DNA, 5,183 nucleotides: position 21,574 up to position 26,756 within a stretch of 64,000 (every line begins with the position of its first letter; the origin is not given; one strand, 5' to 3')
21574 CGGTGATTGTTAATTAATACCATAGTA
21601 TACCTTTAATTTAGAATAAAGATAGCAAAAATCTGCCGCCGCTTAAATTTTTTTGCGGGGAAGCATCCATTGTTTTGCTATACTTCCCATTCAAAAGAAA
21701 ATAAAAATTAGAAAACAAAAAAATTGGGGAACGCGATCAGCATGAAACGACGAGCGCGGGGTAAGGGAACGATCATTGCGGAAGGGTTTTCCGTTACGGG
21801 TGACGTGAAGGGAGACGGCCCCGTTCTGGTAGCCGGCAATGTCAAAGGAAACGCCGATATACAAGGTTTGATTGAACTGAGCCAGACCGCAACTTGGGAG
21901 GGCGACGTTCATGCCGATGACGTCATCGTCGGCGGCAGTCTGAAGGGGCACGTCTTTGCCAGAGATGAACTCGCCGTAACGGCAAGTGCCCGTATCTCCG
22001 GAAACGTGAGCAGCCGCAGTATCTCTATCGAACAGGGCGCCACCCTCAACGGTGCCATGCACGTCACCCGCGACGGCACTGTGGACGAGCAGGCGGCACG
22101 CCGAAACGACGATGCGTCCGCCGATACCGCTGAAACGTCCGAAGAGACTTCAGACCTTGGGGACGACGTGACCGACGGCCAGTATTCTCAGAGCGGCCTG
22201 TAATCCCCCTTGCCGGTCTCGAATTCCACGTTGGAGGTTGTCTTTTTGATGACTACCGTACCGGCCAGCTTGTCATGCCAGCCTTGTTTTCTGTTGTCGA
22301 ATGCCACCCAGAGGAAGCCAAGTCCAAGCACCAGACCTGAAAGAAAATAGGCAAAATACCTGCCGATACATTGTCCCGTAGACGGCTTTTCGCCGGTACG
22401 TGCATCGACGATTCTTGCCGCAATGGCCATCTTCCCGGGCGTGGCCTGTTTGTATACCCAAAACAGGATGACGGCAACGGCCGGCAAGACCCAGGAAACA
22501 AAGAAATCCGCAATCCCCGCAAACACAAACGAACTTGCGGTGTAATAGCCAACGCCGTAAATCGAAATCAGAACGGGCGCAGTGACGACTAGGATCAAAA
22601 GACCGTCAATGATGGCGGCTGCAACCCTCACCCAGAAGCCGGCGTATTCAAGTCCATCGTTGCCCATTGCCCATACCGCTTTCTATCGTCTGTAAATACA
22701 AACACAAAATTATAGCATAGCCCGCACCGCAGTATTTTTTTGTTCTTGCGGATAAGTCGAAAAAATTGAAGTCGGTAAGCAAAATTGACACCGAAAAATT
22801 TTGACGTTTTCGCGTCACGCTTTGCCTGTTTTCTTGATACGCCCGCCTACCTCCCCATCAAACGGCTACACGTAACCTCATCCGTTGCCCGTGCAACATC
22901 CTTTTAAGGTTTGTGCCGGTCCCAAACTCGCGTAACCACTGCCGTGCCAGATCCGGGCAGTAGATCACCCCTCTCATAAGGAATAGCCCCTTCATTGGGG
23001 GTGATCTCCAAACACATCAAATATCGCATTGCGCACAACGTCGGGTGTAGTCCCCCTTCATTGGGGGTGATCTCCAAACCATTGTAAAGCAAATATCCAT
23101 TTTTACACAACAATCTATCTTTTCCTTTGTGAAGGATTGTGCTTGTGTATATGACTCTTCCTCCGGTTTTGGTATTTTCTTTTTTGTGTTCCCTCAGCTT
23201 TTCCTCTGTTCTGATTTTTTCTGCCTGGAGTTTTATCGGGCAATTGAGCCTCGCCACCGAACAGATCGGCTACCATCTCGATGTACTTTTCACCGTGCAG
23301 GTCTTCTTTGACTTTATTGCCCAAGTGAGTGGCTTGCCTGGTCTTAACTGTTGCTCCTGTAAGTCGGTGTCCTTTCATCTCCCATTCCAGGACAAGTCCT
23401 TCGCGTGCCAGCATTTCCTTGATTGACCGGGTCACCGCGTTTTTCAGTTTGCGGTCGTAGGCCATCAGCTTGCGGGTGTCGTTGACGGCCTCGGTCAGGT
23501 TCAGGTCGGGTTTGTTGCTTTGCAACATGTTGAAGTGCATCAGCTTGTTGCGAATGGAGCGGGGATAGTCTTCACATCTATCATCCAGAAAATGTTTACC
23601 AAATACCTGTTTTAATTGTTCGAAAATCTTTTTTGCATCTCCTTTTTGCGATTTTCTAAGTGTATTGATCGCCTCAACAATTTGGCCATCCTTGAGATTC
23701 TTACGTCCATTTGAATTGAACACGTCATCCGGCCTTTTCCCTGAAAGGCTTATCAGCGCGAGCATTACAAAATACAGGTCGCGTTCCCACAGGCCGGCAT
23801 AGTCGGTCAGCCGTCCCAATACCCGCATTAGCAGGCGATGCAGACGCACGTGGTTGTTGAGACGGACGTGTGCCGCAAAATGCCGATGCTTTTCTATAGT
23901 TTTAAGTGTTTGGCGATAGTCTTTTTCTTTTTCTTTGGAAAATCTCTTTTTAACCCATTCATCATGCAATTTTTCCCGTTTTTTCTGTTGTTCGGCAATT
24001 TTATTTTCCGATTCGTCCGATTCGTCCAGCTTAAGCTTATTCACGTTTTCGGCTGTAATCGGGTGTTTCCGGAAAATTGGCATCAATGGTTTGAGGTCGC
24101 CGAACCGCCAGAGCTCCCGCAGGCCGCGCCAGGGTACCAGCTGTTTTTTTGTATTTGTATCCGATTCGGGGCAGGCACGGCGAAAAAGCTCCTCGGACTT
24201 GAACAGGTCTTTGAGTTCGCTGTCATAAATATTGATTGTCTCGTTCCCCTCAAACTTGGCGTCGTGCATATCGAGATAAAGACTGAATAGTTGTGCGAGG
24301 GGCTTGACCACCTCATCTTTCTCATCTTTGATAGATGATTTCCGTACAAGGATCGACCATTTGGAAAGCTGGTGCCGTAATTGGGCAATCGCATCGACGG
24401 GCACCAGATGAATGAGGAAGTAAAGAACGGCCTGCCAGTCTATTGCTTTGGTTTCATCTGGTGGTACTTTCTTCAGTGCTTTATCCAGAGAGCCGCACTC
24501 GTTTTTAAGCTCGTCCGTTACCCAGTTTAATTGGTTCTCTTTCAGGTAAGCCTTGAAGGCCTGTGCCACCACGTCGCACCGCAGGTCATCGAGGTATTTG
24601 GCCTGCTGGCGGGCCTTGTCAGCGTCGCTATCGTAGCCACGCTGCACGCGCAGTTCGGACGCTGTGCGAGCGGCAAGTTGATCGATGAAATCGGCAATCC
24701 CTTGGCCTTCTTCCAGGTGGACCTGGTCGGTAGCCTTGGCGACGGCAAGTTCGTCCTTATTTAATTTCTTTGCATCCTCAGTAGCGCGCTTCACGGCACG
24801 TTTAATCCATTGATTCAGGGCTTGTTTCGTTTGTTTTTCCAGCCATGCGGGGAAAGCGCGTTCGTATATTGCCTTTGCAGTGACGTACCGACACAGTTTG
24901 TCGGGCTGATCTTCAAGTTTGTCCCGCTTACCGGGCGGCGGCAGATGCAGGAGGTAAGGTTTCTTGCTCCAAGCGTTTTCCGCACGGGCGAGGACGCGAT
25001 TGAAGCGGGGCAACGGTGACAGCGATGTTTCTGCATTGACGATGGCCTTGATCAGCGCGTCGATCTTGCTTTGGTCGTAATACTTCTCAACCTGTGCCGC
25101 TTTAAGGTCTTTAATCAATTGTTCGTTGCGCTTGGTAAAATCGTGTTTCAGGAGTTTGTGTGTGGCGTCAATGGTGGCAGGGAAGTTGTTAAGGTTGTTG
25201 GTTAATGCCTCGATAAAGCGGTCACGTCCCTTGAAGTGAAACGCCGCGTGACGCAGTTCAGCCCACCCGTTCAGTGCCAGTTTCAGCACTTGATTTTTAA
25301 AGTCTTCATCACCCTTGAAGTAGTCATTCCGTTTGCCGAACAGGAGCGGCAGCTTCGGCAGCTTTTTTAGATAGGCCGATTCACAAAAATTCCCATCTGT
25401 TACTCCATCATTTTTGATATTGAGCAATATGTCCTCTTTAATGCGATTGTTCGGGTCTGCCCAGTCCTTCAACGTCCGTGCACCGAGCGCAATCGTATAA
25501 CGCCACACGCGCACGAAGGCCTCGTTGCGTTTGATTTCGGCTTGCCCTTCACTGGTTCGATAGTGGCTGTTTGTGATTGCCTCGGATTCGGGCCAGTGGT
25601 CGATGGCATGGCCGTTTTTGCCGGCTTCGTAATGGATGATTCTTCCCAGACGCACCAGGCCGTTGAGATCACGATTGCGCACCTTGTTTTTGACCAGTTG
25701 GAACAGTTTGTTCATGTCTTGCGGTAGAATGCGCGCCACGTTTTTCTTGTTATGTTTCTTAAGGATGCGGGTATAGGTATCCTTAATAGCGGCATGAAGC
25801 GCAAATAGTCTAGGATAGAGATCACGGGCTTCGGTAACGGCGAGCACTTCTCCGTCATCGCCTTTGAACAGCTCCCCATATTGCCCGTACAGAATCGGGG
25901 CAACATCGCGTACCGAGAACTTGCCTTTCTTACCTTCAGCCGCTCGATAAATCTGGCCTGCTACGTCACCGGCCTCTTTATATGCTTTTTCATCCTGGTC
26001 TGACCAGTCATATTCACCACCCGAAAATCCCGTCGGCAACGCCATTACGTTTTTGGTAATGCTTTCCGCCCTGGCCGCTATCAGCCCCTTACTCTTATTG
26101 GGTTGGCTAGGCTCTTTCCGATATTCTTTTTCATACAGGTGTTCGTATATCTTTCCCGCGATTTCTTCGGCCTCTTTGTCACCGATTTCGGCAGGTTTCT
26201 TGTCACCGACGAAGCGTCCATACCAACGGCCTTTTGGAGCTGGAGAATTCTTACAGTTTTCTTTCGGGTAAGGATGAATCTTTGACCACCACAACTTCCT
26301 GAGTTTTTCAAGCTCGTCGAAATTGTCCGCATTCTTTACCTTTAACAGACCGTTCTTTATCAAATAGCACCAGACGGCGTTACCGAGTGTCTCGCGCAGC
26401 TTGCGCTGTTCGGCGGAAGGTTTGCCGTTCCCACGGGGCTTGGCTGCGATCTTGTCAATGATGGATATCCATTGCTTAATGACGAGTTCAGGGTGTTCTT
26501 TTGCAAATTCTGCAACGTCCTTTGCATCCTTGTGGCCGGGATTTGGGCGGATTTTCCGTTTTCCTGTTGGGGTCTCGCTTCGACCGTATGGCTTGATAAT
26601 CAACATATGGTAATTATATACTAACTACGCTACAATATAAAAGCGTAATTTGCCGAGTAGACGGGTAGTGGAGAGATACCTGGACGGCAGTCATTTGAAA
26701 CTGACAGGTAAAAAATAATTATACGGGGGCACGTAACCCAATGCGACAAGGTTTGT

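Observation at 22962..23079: Two-repeat CRISPR mini-array with a Cas13a-style repeat (CCCC-loop-GGGG ... AAAC) plus an inverted partial repeat copy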

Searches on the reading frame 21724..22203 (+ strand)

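Call 67: search_protein_families(library=pfam, proteins=[window:21724-22203:+], max_evalue=0.001)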
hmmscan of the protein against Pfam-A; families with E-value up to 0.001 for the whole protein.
window:21724-22203:+ (159 aa): 1 family
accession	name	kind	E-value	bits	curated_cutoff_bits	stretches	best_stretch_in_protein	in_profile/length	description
PF04519.19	Bactofilin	-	3.4e-22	79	27.9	1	16-112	1-97/98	Polymer-forming cytoskeletal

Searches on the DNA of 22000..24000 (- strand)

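Call 17: search_rna_families(source=window, start=22000, end=24000, threshold=evalue, max_evalue=10, show_alignments=3)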
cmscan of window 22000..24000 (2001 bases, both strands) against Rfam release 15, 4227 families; matches with E-value up to 10: 7.
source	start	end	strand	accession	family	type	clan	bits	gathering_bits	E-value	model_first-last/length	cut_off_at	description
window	23097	23154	-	RF03241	mir-1789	Gene; miRNA;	-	21.8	88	0.15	1-63/63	no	mir-1789 microRNA precursor family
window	23173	23288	-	RF00225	IRES_Tobamo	Cis-reg; IRES;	-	18.8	50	8.3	1-151/151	no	Tobamovirus internal ribosome entry site (IRES)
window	22979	23015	-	RF01793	ffh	Gene; sRNA;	-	17.8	35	3.3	1-52/52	no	ffh sRNA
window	23886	23940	+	RF01719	Pseudomon-1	Gene; sRNA;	-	17.4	50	2.5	1-116/116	no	Pseudomon-1/ErsA RNA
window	23147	23261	+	RF01956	NEAT1_2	Gene; lncRNA;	-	14.5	60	5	1-116/116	no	Nuclear enriched abundant transcript 1 conserved region 2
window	22578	22638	+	RF01145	sR14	Gene; snRNA; snoRNA; CD-box;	-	13.4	38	1.6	1-54/54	no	Small nucleolar RNA sR14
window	23605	23718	+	RF02189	ST7-OT4_3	Gene; lncRNA;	-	12.6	50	5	190-302/302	no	ST7 overlapping transcript 4 conserved region 3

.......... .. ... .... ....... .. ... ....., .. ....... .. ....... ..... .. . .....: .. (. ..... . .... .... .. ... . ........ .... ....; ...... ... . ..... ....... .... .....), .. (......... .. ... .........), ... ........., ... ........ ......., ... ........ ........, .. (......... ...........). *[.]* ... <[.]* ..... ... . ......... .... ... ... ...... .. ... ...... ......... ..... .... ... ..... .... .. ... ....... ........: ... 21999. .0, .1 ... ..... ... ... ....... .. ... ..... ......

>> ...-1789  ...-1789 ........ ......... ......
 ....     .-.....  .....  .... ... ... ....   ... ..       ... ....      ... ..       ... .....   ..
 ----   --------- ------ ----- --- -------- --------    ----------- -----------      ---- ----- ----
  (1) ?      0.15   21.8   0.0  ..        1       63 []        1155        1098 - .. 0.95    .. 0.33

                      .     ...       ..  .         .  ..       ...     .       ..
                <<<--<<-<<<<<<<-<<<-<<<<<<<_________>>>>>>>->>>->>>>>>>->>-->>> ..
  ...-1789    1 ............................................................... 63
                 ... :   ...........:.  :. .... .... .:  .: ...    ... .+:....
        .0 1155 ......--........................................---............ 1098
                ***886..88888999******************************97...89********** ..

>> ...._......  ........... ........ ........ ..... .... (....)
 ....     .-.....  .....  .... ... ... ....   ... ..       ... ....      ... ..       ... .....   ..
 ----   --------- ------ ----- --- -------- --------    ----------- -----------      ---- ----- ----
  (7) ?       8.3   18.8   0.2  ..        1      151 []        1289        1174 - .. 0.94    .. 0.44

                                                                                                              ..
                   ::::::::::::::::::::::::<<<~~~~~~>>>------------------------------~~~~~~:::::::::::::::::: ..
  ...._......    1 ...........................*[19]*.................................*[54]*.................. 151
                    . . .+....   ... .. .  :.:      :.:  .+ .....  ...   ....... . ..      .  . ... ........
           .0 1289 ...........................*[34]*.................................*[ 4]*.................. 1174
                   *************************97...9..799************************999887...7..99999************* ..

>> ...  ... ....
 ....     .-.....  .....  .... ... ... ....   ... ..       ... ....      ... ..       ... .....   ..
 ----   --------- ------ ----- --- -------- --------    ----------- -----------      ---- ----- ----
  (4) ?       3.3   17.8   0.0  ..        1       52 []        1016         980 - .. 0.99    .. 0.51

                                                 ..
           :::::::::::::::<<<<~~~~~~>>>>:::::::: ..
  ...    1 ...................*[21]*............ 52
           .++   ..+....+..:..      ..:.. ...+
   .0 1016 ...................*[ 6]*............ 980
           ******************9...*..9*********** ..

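Call 42: search_dna_similar(query=window:23014-23043:-, collection=phages, mode=distant, max_evalue=10, max_rows=10)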
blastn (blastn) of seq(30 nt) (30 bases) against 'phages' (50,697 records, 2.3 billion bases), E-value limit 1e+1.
Records with a match: 63; places in all: 64; records where one place covers at least 80% of the query: 0.
Best place of each record, by identity: >=99% 21; 95-99% 2; 90-95% 40.
By first word of the organism name: Escherichia 27; Vectrevirus 10; Citrobacter 7; Bacteroides 6; Vibrio 4; Klebsiella 3; Xuanwuvirus 2; Listeria 2; Bacteriophage 1; Raoultella 1.
By host as written in the record: - 21; Escherichia coli 16; Vibrio mediterranei 4; Eschercihia coli (multidrug-resistant clinical isolate) 3; Citrobacter freundii 2; Klebsiella sp. KePhaCli 0001 2; Bacteroides uniformis DA241 2; Listeria monocytogenes 2; and 11 more.
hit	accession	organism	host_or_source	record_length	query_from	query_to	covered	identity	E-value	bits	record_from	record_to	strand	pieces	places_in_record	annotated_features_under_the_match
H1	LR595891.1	Xuanwuvirus P884B11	-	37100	7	27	70%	95.2%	6e-1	35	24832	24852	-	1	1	hypothetical protein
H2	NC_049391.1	Xuanwuvirus P884B11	-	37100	7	27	70%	95.2%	6e-1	35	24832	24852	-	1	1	hypothetical protein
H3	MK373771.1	Escherichia phage vB_EcoP_R4596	Escherichia coli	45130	3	23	70%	90.5%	8e+0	30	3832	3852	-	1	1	putative RNA polymerase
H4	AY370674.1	Escherichia phage K1-5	-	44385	3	23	70%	90.5%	8e+0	30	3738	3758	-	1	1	putative RNA polymerase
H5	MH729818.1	Escherichia phage LL11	Escherichia coli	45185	3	23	70%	90.5%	8e+0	30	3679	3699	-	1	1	RNA polymerase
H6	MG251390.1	Escherichia phage VEc3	Escherichia coli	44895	3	23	70%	90.5%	8e+0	30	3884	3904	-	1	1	RNA polymerase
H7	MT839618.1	Bacteriophage sp.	human fecal samples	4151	2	22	70%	90.5%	8e+0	30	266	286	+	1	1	record has no annotation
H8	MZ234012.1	Escherichia phage vB_EcoP-101101UKE1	Escherichia coli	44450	3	23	70%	90.5%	8e+0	30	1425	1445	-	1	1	DNA-directed RNA polymerase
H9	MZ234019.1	Escherichia phage vB_EcoP-101117UKE2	Escherichia coli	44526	3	23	70%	90.5%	8e+0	30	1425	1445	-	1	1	DNA-directed RNA polymerase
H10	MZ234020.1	Escherichia phage vB_EcoP-101118B1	Escherichia coli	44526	3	23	70%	90.5%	8e+0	30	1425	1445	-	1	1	DNA-directed RNA polymerase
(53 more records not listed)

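Call 43: search_dna_similar(query=window:23014-23043:-, collection=plasmids, mode=distant, max_evalue=10, max_rows=10)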
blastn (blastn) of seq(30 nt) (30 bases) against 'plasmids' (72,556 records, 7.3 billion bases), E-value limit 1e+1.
Records with a match: 6; places in all: 6; records where one place covers at least 80% of the query: 1.
Best place of each record, by identity: >=99% 3; 95-99% 1; 90-95% 1; 80-90% 1.
By first word of the organism name: Rhodobacteraceae 1; Sulfitobacter 1; Phaeobacter 1; Sinorhizobium 1; Streptomyces 1; Neorhizobium 1.
By predicted mobility (MOB-suite, as given by PLSDB): non-mobilizable 5; conjugative 1.
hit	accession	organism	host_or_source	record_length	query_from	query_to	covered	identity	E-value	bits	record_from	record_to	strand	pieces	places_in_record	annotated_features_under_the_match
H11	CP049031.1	Rhodobacteraceae bacterium SC52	Apostichopus japonicus,pure ...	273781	1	29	97%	86.2%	2e+0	34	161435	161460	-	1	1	efflux RND transporter permease subunit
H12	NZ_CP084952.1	Sulfitobacter indolifex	cell culture,Seawater from the North ...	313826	5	26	73%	90.9%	5e+0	32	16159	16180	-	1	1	ABC transporter transmembrane domain-containing protein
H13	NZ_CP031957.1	Phaeobacter sp. LSS9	-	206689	4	23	67%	95.0%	5e+0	33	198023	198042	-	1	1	oligosaccharide flippase family protein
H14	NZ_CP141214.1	Sinorhizobium meliloti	alfalfa,Isolate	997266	10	26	57%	100.0%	5e+0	32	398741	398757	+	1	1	none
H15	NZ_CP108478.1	Streptomyces mirabilis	-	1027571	1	17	57%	100.0%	5e+0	32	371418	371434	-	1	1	record has no annotation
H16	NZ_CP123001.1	Neorhizobium petrolearium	single cell,petroleum contaminated soil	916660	3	19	57%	100.0%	5e+0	32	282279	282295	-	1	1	FAD-dependent oxidoreductase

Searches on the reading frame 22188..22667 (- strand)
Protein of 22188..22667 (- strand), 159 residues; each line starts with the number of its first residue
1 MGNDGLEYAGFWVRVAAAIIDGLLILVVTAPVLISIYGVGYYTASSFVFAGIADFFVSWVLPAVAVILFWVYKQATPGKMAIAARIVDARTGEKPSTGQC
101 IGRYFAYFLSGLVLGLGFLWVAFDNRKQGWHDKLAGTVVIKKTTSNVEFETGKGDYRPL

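Call 7: search_protein_families(library=pfam, proteins=[window:22188-22667:-], max_evalue=0.01)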
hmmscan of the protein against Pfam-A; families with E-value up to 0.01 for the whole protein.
window:22188-22667:- (159 aa): 1 family
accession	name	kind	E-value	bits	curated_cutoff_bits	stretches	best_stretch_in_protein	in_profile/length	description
PF06271.18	RDD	-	7.2e-25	88.3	24.1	1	8-136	1-137/137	RDD family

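Call 8: search_protein_families(library=ncbifam, proteins=[window:22188-22667:-], max_evalue=0.01)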
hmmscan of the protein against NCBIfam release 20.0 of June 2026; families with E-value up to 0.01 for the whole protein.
window:22188-22667:- (159 aa): 0 families

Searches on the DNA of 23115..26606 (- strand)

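Call 64: search_with_rna_model(model_id=R1, sources=[L003, L007, L013, L014, L016, L021, L027, L028, L029, L031, L004, L018], max_evalue=1)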
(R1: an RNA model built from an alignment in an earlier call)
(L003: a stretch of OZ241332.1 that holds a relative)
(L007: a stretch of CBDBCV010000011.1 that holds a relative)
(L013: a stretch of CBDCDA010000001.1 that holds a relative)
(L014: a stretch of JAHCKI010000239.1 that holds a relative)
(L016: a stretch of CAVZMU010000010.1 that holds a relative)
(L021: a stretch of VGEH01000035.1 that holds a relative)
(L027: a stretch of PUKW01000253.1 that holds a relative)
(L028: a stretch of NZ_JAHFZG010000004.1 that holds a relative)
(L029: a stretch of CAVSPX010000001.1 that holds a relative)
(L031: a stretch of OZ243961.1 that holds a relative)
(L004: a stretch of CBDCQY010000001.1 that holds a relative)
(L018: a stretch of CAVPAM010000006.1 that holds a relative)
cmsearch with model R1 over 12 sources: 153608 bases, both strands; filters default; matches with E-value up to 1: 45.
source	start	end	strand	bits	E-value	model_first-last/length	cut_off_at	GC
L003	9882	9917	+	58.5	4.5e-12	1-36/36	no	0.53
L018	9733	9768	+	55.7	2.3e-11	1-36/36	no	0.67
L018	9799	9834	+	55.7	2.3e-11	1-36/36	no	0.67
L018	9865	9900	+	55.7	2.3e-11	1-36/36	no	0.67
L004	9833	9868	+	55.1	3.2e-11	1-36/36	no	0.56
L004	9900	9935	+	55.1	3.2e-11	1-36/36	no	0.56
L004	9966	10001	+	55.1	3.2e-11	1-36/36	no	0.56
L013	9885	9920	+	52.5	1.4e-10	1-36/36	no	0.56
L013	9958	9993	+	52.5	1.4e-10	1-36/36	no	0.56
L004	10032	10067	+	48.6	1.3e-09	1-36/36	no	0.56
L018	9933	9968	+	48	1.9e-09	1-36/36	no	0.64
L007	9957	9992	+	44.1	1.7e-08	1-36/36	no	0.61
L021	9608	9643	+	39.8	2e-07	1-36/36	no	0.69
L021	9674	9709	+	39.8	2e-07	1-36/36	no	0.69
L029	5752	5787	-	39.4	2.4e-07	1-36/36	no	0.64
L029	5821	5854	-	36.9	1.1e-06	1-36/36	no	0.59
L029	5694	5723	-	36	1.7e-06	7-36/36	no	0.6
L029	5563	5598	-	35.4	2.4e-06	1-36/36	no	0.64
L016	3870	3904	-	35.3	2.5e-06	1-36/36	no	0.74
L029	5093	5129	-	34.4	4.3e-06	1-36/36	no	0.57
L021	9740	9775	+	32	1.7e-05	1-36/36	no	0.72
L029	4632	4667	-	32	1.7e-05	1-36/36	no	0.58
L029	4769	4803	-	31.6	2.1e-05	1-36/36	no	0.63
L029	5368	5403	-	31.4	2.4e-05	1-36/36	no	0.61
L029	5026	5054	-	30.3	4.5e-05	8-36/36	no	0.66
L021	9865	9900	+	30.2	4.6e-05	1-36/36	no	0.58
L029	4566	4601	-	30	5.1e-05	1-36/36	no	0.64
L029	5628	5663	-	27.7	0.0002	1-36/36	no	0.67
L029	4405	4440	-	27.4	0.00023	1-36/36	no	0.58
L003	9958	9993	+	24.7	0.001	1-36/36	no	0.44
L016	3229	3264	-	24.2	0.0014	1-36/36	no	0.61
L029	4700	4734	-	24.2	0.0014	1-36/36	no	0.66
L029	5161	5196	-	20.7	0.011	1-36/36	no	0.58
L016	3670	3691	-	18.3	0.04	11-32/36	no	0.73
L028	5586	5621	-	17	0.086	1-36/36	no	0.61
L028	5654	5689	-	17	0.086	1-36/36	no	0.61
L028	5722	5757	-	17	0.086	1-36/36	no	0.61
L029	5284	5319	-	16.8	0.098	1-36/36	no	0.53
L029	4333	4367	-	16.2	0.14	1-36/36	no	0.66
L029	5500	5522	-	16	0.15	11-32/36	no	0.65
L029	4968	4995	-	15.7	0.18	1-36/36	no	0.5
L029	5432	5467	-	15.5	0.2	1-36/36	no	0.58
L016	3806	3828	-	15.5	0.2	11-33/36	no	0.7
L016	3395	3424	-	15.4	0.21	8-36/36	no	0.63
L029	4838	4873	-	13.9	0.49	1-36/36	no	0.58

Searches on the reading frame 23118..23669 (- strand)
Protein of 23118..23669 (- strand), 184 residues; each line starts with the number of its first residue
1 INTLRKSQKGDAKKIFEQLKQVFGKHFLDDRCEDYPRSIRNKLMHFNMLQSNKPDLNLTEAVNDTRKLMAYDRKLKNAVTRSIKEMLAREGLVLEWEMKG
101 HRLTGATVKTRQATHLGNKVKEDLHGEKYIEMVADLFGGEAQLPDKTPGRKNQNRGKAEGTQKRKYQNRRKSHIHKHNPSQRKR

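Call 36: search_solved_structures(query=window:23118-23669:-, max_evalue=0.001, show_alignments=2)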
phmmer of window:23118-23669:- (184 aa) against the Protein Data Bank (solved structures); distinct sequences matched with E-value up to 0.001: 7.
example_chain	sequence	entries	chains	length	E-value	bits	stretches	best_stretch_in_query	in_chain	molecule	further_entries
7os0_A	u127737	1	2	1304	5.2e-18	68.9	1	38-149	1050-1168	Cas13a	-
6vrb_A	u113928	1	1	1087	4e-09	39.9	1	33-132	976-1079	CRISPR-associated endoribonuclease Cas13a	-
6vrc_A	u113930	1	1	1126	4.3e-09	39.8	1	33-133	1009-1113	CRISPR-associated endoribonuclease Cas13a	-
8zty_A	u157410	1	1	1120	4.3e-09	39.8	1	33-132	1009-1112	CRISPR-associated endoribonuclease Cas13a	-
9mvs_A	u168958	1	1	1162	7.5e-09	39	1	38-131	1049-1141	CRISPR-associated endoribonuclease Cas13a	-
5xwy_A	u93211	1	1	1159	6.7e-07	32.7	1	39-131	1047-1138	A type VI-A CRISPR-Cas RNA-guided RNA ribonuclease, Cas13a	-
5xwp_A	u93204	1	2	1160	6.7e-07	32.7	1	39-131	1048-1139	Uncharacterized protein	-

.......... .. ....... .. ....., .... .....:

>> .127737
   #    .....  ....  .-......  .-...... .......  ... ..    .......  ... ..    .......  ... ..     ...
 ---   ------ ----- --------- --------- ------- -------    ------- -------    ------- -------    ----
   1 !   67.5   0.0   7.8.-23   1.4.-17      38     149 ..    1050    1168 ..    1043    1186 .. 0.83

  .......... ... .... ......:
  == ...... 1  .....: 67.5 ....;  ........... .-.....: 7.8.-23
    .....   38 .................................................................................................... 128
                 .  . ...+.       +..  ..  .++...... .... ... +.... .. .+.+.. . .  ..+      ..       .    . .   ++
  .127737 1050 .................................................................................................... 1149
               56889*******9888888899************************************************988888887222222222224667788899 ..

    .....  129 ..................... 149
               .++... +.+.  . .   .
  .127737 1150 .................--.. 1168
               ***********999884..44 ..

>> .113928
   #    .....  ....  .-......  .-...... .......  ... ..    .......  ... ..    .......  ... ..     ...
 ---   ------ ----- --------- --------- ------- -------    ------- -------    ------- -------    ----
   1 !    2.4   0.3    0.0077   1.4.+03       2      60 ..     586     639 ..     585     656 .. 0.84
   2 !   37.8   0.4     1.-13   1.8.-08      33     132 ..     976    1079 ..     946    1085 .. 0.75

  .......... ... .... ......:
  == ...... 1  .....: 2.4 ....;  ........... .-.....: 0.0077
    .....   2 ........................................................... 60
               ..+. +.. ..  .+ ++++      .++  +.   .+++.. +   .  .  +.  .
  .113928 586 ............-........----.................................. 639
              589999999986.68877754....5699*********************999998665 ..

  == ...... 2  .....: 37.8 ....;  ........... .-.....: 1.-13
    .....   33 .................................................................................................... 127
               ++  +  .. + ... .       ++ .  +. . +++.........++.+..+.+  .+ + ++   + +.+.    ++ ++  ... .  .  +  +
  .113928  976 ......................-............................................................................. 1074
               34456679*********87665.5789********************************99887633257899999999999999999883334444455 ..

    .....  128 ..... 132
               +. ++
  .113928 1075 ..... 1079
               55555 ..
